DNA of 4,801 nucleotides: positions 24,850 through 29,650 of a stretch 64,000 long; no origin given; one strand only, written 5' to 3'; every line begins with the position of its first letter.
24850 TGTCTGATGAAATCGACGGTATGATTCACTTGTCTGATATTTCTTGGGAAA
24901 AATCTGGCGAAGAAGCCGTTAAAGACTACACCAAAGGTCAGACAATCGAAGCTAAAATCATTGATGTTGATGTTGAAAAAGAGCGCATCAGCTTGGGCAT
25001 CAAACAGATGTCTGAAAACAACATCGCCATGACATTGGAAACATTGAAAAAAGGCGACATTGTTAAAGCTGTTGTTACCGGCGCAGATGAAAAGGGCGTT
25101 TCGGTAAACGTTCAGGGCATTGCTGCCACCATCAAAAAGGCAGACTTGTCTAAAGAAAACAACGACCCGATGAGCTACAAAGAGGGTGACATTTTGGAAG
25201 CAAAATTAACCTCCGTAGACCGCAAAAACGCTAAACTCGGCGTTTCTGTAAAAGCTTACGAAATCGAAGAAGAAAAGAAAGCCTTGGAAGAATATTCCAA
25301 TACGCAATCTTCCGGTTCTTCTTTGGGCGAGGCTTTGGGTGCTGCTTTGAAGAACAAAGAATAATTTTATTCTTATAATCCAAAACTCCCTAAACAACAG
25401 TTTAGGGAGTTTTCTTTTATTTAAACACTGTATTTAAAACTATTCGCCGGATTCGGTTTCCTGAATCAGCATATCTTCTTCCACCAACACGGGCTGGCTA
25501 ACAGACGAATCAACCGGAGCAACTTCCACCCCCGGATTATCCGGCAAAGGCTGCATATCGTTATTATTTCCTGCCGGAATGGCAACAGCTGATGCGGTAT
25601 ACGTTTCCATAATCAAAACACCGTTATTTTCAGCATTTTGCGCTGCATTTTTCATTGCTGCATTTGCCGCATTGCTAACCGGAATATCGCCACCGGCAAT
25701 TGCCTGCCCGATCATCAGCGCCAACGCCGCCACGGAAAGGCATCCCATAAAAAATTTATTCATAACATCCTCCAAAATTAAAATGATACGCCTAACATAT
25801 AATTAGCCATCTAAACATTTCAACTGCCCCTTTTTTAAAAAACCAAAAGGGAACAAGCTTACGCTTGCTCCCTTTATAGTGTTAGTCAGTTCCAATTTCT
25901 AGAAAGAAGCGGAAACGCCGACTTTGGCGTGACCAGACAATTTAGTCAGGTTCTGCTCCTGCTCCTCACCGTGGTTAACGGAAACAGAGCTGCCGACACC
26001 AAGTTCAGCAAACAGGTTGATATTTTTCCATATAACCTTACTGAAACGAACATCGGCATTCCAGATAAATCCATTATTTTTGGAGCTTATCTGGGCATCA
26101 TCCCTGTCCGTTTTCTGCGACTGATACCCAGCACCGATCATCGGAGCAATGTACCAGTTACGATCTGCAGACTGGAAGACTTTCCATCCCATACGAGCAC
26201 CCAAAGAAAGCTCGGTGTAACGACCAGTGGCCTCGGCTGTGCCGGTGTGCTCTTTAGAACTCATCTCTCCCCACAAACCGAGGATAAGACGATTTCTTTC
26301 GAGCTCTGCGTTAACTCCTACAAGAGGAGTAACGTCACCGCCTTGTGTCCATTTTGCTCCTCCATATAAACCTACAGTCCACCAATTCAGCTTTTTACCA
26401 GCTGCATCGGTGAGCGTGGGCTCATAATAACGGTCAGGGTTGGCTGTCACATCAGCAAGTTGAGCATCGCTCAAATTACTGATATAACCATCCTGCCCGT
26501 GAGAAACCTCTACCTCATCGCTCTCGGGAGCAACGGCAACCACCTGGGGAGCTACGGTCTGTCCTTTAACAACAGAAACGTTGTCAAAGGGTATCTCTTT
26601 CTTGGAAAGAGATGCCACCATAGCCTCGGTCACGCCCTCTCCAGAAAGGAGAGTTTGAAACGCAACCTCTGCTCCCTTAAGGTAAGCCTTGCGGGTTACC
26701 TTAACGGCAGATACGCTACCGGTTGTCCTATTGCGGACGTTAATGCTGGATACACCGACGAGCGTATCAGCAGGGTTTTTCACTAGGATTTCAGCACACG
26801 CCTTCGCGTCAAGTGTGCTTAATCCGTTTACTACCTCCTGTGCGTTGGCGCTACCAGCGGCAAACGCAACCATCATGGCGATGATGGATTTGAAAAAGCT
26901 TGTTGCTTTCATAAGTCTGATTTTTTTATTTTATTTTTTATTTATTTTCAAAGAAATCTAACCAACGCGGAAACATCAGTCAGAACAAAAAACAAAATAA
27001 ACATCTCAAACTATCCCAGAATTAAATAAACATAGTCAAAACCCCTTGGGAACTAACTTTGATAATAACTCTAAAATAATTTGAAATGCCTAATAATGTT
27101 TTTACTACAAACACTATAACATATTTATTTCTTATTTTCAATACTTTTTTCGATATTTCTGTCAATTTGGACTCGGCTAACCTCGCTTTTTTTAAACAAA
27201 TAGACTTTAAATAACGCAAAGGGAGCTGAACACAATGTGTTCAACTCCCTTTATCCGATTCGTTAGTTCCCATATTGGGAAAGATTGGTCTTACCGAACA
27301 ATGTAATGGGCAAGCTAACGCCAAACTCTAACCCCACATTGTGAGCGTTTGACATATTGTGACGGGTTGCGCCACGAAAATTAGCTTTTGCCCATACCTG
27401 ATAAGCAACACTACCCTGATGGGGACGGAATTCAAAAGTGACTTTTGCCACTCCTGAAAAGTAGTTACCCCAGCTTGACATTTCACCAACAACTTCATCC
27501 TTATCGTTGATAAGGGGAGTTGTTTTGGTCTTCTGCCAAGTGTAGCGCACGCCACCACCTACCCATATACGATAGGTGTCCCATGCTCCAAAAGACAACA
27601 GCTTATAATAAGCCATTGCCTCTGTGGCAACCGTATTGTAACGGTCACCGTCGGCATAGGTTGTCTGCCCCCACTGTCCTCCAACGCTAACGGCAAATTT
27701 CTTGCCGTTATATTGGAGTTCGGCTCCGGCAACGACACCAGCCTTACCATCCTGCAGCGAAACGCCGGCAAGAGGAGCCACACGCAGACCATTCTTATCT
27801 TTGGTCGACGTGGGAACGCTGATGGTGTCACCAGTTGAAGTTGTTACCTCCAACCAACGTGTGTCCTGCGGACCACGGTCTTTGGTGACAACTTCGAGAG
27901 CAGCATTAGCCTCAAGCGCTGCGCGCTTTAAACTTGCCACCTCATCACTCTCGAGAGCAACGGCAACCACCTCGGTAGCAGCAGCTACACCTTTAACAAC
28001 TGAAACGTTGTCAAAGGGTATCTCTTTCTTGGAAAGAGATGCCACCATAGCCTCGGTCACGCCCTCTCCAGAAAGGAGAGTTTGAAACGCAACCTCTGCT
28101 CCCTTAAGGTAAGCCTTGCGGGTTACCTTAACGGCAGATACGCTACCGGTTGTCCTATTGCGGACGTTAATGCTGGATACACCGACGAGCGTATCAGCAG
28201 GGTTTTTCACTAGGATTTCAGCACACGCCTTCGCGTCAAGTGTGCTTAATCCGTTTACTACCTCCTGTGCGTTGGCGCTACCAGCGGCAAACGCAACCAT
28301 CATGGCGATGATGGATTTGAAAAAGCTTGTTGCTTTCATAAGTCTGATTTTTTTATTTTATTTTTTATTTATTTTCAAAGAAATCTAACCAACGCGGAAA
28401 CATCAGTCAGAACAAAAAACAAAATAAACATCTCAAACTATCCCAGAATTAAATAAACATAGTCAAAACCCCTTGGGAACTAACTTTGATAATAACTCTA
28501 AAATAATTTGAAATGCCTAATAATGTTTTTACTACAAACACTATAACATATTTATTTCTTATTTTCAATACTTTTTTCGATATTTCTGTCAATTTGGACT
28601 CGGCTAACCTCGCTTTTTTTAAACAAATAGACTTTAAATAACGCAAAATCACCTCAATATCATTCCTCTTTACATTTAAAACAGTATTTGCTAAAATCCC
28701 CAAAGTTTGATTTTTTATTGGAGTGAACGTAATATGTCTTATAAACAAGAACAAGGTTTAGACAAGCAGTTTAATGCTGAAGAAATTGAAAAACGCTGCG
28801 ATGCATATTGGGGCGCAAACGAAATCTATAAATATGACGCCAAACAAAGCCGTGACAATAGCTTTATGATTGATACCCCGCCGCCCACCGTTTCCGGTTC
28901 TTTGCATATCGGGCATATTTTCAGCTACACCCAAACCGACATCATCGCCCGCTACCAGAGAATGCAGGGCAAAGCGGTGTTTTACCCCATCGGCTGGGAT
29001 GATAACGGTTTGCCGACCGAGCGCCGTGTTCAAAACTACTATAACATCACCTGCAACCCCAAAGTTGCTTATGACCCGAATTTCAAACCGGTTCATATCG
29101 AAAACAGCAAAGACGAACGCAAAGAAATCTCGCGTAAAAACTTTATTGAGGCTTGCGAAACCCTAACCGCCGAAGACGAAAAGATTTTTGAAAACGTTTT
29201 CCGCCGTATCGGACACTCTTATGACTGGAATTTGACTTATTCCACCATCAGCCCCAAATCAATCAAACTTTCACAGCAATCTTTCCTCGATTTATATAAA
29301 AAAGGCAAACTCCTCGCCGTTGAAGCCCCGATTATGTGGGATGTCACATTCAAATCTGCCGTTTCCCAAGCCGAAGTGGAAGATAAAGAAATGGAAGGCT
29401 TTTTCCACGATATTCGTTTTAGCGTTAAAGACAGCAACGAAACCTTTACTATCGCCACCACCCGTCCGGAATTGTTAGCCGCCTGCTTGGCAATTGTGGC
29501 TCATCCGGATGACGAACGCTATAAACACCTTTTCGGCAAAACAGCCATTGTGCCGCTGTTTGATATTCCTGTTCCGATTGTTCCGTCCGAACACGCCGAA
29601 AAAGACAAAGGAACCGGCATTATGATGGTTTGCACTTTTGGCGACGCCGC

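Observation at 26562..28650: About 660-bp sequence-identical 5' module (promoter, 5'UTR and first 351 coding nt) shared by two adjacent OMP paralogs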

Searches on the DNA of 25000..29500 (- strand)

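Call 6: search_rna_families(source=window, start=25000, end=29500, threshold=evalue, max_evalue=1)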
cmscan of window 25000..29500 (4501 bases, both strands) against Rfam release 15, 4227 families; matches with E-value up to 1: 4.
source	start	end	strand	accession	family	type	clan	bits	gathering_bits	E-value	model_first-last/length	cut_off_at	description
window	25370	25438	-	RF02362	Yfr10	Gene; sRNA;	-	29.2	43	0.2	1-78/78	no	Cyanobacterial functional RNA 10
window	25361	25425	+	RF02362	Yfr10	Gene; sRNA;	-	28.5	43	0.28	1-78/78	no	Cyanobacterial functional RNA 10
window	25839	25902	-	RF02353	BjrC68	Gene; sRNA;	-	27.2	39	0.00046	1-82/82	no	Bradyrhizobiaceae sRNA BjrC68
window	25382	25488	-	RF02453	ncr952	Gene; sRNA;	-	23.2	100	0.04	1-143/143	no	Bacillus sRNA ncr952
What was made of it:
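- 27001..27089 (-): ~89-nt hairpin in the 194-nt leader of paralog 1. A U-rich tract follows it. Call 6 (no Rfam family).
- On Any Rfam family (for the leader): Call 6: no hit in the leader at E <= 1.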

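Call 67: build_rna_model(alignment_id=A6, structure=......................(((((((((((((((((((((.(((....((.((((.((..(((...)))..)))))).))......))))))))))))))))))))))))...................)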
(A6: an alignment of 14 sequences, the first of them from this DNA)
Model R1 built from alignment A6 (14 sequences, 132 columns); structure: as given.
model positions 119; base pairs 32; branch points 0; effective number of sequences 3.83; information 0.59 bits per position. Calibrated on 0.2 Mb of random sequence (short: E-values are rough).
structure used (alignment columns):
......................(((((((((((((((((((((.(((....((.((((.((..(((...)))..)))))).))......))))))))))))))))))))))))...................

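Call 68: search_with_rna_model(model_id=R1, sources=[window, L004, L005, L007, L008, L009, L010, L011, L012, L013, L014, L015, L016, L017, L018, L019, L020, L021, L022, L023, L024, L025, L026, L027, L028, L029, L030, L031, L032, L033, L034, L035, L036, L037, L038, L039, L040], max_evalue=0.01, make_alignment=true)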
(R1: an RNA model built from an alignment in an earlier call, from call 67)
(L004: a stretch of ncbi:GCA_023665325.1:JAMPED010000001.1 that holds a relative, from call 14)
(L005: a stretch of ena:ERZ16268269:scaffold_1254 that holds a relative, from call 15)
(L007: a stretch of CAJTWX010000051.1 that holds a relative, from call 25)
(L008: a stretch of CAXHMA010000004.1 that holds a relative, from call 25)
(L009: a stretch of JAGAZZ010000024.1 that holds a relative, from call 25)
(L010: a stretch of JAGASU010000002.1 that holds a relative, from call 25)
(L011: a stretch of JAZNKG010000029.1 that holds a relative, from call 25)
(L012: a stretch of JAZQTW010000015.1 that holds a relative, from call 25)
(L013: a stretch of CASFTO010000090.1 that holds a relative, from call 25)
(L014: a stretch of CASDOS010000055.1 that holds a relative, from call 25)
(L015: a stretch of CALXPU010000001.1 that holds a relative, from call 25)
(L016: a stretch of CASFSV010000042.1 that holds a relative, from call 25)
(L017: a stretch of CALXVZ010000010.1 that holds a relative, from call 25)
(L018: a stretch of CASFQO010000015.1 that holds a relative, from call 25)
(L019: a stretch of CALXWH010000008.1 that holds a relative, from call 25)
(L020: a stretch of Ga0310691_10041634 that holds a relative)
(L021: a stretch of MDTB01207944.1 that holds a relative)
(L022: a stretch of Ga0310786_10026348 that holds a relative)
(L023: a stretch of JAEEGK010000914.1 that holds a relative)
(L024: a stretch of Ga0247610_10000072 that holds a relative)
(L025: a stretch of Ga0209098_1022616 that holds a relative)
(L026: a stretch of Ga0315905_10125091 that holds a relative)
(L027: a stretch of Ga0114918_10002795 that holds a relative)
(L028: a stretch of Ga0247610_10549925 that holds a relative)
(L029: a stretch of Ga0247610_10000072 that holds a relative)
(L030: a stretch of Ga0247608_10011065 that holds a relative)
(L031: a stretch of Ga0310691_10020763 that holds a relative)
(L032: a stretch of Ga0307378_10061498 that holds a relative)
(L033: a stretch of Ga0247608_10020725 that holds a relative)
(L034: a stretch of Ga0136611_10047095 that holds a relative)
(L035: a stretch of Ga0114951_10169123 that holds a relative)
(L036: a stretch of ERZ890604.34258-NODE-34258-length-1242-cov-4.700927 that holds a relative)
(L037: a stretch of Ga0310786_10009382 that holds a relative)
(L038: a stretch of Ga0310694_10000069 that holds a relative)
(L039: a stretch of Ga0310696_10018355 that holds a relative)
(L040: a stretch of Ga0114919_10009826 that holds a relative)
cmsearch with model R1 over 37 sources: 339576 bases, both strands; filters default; matches with E-value up to 0.01: 28.
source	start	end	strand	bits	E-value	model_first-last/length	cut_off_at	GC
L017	3739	3855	+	102.2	1.4e-14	1-119/119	no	0.26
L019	2574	2689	+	101.1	2.1e-14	1-119/119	no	0.28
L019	3789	3906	+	100.6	2.6e-14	1-119/119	no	0.26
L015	2697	2814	+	98.7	5.5e-14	1-119/119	no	0.25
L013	2696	2813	+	98.6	5.7e-14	1-119/119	no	0.27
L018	109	226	+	98.3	6.5e-14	1-119/119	no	0.27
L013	3913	4032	+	97.5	9e-14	1-119/119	no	0.27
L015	3921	4038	+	96.4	1.4e-13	1-119/119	no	0.26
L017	2521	2638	+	96.1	1.6e-13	1-119/119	no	0.27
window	26985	27106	-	86.4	8e-12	1-119/119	no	0.25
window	28412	28533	-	86.4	8e-12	1-119/119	no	0.25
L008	2397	2514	+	77.9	2.4e-10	1-119/119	no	0.31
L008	3881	3998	+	77.9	2.4e-10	1-119/119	no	0.31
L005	6779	6887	+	77.6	2.7e-10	1-119/119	no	0.28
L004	7877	7998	+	76.9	3.7e-10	1-119/119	no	0.26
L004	9267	9388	+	76.9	3.7e-10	1-119/119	no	0.26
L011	33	151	+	71.2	3.5e-09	1-119/119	no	0.33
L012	2619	2734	+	69.8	6.4e-09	1-119/119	no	0.33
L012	1324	1439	+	67.8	1.4e-08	1-119/119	no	0.35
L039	3175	3283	+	62.5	1.2e-07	1-119/119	no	0.24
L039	1938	2052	+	60.6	2.5e-07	1-119/119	no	0.27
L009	25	139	+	59.5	3.9e-07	1-119/119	no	0.3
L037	12301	12416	+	54.2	3.3e-06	1-119/119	no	0.3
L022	5654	5767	-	50.2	1.7e-05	1-119/119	no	0.3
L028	695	811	+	50.1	1.7e-05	1-119/119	no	0.32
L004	7878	7999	-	36.4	0.0044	1-119/119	no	0.26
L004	9268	9389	-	36.4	0.0044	1-119/119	no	0.26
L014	1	55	+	36.2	0.0046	65-119/119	5'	0.27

Alignment A7: 28 matches aligned to the model, 146 columns, each read 5' to 3' on its own strand. Consensus structure (alignment columns), stored with it:
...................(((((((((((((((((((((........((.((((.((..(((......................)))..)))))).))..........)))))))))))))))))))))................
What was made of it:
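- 27001..27089 (-): Call 68 (covariance model hit, 86 bits).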

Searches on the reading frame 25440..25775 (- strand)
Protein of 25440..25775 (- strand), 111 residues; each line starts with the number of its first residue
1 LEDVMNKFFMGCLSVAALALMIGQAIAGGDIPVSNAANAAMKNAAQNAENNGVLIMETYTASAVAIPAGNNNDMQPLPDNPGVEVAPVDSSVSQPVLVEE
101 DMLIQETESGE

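Call 5: search_protein_families(library=pfam, proteins=[window:25440-25775:-], max_evalue=1)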
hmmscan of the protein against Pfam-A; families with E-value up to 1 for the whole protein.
window:25440-25775:- (111 aa): 0 families
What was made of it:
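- On Type V autotransporter: There is no Pfam Autotransporter hit (call 5).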

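Call 25: find_related_loci(query=A3, collection=genome_contigs, flank=6000)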
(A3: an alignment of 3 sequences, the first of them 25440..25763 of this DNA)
Query A3 (107 aa) in genome_contigs; peptide patterns used: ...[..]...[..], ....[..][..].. (x = any residue, [..] = any of these).
75 stretches matched a pattern; 13 encode a relative of the query (tblastn E <= 1e-3); 13 distinct loci.
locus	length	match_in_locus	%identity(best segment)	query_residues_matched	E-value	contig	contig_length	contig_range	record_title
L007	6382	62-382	89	1-107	9e-50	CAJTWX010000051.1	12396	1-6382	MAG TPA_asm: uncultured Alphaproteobacteria bacterium isolate MGBC117992 genome assembly, contig: MGBC117992.51, whole g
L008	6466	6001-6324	80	1-107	2e-43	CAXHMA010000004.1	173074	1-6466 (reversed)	MAG: uncultured Alphaproteobacteria bacterium isolate ena-SAMPLE-TAB-22-03-2024-10:43:23:852-115549 genome assembly, con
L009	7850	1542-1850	69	1-107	1e-39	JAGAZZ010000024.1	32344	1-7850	MAG: Alphaproteobacteria bacterium isolate RGIG8928 Water_deer_Rectum-1__c165135, whole genome shotgun sequence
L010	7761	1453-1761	67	1-107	4e-39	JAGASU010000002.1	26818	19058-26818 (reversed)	MAG: Alphaproteobacteria bacterium isolate RGIG8741 Water_deer_Colon-4__c5533, whole genome shotgun sequence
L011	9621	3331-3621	63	1-102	3e-34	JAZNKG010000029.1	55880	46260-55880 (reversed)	MAG: Alphaproteobacteria bacterium isolate T1900044677_TS20190143.MAGScoT_cleanbin_000004 SGB_1643_k141_4135054, whole g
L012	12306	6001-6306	59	1-107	8e-30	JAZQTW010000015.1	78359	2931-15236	MAG: Alphaproteobacteria bacterium isolate T1900045185_TC20190181.MAGScoT_cleanbin_000012 SGB_5265_k141_186314, whole ge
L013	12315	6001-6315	57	1-107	1e-26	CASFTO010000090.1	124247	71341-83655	uncultured Alphaproteobacteria bacterium isolate SI.A54.metabat-bins.112 genome assembly, contig: SI.A54.metabat-bins.11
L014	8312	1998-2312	56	1-107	3e-26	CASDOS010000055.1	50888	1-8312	uncultured Alphaproteobacteria bacterium isolate SI.O27.metabat-bins.10 genome assembly, contig: SI.O27.metabat-bins.10.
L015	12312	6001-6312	61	1-107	3e-24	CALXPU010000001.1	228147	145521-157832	MAG: uncultured Alphaproteobacteria bacterium isolate BRZ_KG__bin92 genome assembly, contig: BRZ_KG__NODE_18_length_2281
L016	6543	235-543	56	1-107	5e-24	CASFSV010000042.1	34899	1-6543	uncultured Alphaproteobacteria bacterium isolate SI.O7.metabat-bins.100 genome assembly, contig: SI.O7.metabat-bins.100.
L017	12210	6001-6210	63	49-107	5e-21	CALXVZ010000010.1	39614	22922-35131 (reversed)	MAG: uncultured Alphaproteobacteria bacterium isolate BRZ_SF__bin16 genome assembly, contig: BRZ_SF__NODE_1141_length_39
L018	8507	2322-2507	61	49-107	1e-19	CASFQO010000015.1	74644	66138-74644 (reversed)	uncultured Alphaproteobacteria bacterium isolate SI.O44.metabat-bins.180 genome assembly, contig: SI.O44.metabat-bins.18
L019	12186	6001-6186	61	49-107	1e-19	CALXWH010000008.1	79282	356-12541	MAG: uncultured Alphaproteobacteria bacterium isolate BRZ_CV__bin18 genome assembly, contig: BRZ_CV__NODE_516_length_792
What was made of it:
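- Tried and rejected: I used the conserved small neighbouring protein as a synteny probe instead (call 25).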

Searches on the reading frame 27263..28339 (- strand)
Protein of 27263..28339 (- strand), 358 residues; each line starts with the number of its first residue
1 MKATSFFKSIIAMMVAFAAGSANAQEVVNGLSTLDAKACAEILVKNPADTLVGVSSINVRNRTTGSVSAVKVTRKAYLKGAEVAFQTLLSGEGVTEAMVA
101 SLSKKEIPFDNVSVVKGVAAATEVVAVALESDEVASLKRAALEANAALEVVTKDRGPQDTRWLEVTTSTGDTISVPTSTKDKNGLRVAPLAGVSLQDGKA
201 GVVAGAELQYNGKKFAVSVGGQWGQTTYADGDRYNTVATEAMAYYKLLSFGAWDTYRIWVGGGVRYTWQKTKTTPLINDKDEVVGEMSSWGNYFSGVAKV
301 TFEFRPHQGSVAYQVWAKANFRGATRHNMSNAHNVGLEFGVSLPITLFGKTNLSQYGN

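Call 5: search_protein_families(library=pfam, proteins=[window:27263-28339:-], max_evalue=1)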
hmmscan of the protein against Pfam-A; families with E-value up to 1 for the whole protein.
window:27263-28339:- (358 aa): 0 families

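Call 10: find_encoding_contigs(protein=window:27263-28339:-, flank=6000, max_places=10)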
Protein window:27263-28339:- (358 aa): 24 contigs read that carry it; 2 places shown.
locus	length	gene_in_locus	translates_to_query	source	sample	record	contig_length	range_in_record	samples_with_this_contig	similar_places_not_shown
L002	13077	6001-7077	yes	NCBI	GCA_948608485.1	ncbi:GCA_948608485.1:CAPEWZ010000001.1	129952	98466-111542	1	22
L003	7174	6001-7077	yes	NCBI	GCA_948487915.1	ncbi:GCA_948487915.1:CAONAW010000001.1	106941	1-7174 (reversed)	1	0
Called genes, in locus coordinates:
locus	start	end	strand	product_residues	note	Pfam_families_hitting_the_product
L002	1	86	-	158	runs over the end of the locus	PF00588:SpoU_methylase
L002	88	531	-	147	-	PF02556:SecB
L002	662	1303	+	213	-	PF04280:Tim44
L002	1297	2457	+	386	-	PF03562:MltA, PF06725:3D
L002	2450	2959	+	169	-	PF01713:Smr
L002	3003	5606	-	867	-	PF00133:tRNA-synt_1, PF01921:tRNA-synt_1f (faint), PF01406:tRNA-synt_1e (faint), PF09334:tRNA-synt_1g, PF13603:tRNA-synt_1_2 (faint), PF08264:Anticodon_1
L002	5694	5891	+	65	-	-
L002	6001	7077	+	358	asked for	-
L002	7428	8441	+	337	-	-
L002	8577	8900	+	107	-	-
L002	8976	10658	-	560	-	PF17092:PCB_OB (faint), PF00575:S1, PF13509:S1_2 (faint), PF21710:Spt6_S1 (faint), PF00575:S1, PF23459:S1_RRP5 (weak), PF00575:S1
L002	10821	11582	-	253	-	PF00106:adh_short, PF02719:Polysacc_synt_2, PF08659:KR, PF13561:adh_short_C2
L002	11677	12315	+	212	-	PF00625:Guanylate_kin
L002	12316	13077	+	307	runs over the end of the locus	PF00291:PALP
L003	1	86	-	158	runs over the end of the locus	PF00588:SpoU_methylase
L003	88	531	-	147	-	PF02556:SecB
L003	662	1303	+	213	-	PF04280:Tim44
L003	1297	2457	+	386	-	PF03562:MltA, PF06725:3D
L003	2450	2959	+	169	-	PF01713:Smr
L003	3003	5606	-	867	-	PF00133:tRNA-synt_1, PF01921:tRNA-synt_1f (faint), PF01406:tRNA-synt_1e (faint), PF09334:tRNA-synt_1g, PF13603:tRNA-synt_1_2 (faint), PF08264:Anticodon_1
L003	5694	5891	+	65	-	-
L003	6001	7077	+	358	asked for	-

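Call 11: find_homologous_proteins(query=window:27263-28339:-)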
Query window:27263-28339:- (358 aa): 5 proteins with E <= 0.001 among 8000 candidates.
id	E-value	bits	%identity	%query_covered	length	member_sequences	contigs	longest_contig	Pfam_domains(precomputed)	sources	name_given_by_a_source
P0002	4.5e-168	577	100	73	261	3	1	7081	-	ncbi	-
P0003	1.2e-109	385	53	99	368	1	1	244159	-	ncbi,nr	ncbi:MAG: hypothetical protein NC218_00115 [Acetobacter sp.]|nr:hypothetical protein [Acetobacter sp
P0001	1.7e-65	240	53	84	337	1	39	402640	-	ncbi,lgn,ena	-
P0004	9.3e-17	79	30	84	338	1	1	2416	-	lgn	-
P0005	2.0e-16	78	30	84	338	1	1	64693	-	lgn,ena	-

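Call 14: find_encoding_contigs(protein=P0003, flank=8000)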
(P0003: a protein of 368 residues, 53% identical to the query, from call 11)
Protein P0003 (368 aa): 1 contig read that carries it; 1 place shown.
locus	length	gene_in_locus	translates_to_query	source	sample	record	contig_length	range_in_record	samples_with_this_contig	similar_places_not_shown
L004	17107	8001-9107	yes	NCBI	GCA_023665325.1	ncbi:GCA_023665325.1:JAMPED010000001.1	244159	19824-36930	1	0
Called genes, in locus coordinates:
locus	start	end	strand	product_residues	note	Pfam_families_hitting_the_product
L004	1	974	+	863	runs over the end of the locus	PF03797:Autotransporter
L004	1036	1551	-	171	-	PF02559:CarD_TRCF_RID, PF21095:CarD_C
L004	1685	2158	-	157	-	PF00588:SpoU_methylase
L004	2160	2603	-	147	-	PF02556:SecB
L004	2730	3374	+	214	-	PF04280:Tim44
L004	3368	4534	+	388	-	PF03562:MltA, PF06725:3D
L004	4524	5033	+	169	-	PF01713:Smr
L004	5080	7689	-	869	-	PF00133:tRNA-synt_1, PF01921:tRNA-synt_1f (faint), PF01406:tRNA-synt_1e (faint), PF09334:tRNA-synt_1g, PF13603:tRNA-synt_1_2 (faint), PF08264:Anticodon_1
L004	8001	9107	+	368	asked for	-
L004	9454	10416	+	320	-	-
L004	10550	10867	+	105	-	-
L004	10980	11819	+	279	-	-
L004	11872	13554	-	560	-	PF17092:PCB_OB (faint), PF00575:S1, PF13509:S1_2 (faint), PF21710:Spt6_S1 (faint), PF00575:S1, PF23459:S1_RRP5 (weak), PF00575:S1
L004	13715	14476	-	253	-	PF00106:adh_short, PF02719:Polysacc_synt_2 (weak), PF08659:KR, PF13561:adh_short_C2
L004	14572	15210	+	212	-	PF00625:Guanylate_kin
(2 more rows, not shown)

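Call 15: find_encoding_contigs(protein=P0005, flank=8000)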
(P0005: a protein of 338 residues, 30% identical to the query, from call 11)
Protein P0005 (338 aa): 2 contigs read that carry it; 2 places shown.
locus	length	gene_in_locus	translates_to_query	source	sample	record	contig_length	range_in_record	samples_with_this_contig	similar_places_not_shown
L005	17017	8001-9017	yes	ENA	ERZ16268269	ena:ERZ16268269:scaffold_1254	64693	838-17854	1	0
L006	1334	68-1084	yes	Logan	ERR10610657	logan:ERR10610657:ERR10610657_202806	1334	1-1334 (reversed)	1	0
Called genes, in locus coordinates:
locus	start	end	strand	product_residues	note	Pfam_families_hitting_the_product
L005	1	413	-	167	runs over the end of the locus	PF02559:CarD_TRCF_RID, PF21095:CarD_C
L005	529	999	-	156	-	PF00588:SpoU_methylase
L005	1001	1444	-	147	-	PF02556:SecB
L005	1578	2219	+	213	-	PF04280:Tim44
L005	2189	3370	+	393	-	PF03562:MltA, PF06725:3D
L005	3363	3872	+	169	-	PF01713:Smr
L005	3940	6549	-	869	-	PF00133:tRNA-synt_1, PF01921:tRNA-synt_1f (faint), PF01406:tRNA-synt_1e (faint), PF09334:tRNA-synt_1g, PF13603:tRNA-synt_1_2 (faint), PF08264:Anticodon_1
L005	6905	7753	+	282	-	-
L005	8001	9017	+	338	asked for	-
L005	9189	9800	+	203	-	-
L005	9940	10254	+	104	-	-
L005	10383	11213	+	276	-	-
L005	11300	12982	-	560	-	PF17092:PCB_OB (faint), PF00575:S1, PF13509:S1_2 (faint), PF18614:RNase_II_C_S1 (faint), PF21710:Spt6_S1 (faint), PF00575:S1, PF23459:S1_RRP5 (weak), PF00575:S1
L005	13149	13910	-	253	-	PF00106:adh_short, PF02719:Polysacc_synt_2, PF08659:KR, PF13561:adh_short_C2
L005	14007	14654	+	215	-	PF00625:Guanylate_kin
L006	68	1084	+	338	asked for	-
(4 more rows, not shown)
